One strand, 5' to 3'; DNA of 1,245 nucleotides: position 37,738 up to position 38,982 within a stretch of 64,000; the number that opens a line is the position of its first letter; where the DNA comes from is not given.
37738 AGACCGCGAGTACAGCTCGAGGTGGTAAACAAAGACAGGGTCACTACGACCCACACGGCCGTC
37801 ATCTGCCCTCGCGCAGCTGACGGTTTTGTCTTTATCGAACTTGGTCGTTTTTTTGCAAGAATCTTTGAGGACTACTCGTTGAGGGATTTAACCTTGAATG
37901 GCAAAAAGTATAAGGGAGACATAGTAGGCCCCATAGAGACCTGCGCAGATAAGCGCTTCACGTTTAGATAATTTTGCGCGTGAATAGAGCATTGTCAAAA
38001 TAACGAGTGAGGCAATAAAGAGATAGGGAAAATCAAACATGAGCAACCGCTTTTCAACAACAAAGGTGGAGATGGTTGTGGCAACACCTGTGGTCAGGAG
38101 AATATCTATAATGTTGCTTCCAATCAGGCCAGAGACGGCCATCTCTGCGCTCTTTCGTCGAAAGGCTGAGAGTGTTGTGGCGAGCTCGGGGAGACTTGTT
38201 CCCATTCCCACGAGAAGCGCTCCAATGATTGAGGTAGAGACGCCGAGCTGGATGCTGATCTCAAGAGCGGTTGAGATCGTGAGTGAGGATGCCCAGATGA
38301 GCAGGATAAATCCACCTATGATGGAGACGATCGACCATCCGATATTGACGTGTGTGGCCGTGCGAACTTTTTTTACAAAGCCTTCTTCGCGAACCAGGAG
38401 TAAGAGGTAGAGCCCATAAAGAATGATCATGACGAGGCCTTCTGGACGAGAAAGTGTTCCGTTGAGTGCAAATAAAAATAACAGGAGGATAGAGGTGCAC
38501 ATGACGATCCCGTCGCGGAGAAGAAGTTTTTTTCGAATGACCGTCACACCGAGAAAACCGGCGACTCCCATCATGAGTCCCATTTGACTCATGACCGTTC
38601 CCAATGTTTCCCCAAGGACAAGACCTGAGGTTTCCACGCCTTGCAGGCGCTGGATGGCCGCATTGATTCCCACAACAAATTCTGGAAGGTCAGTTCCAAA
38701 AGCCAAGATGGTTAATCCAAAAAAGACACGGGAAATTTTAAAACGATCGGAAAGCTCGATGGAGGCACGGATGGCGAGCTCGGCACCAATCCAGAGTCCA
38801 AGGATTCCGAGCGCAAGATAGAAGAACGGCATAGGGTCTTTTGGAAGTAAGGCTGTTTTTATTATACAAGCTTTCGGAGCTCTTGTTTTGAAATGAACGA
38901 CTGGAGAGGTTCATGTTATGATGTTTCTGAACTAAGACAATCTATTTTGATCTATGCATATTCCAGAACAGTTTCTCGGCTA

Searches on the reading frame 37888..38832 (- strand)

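Call 78: search_protein_families(library=pfam, proteins=[window:37888-38832:-], max_evalue=0.00001)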
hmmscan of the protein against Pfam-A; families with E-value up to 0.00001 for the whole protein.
window:37888-38832:- (314 aa): 1 family
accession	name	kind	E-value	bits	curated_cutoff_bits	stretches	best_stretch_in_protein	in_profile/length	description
PF01699.29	Na_Ca_ex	-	4.5e-48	163.5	24.9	2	166-307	1-149/151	Sodium/calcium exchanger protein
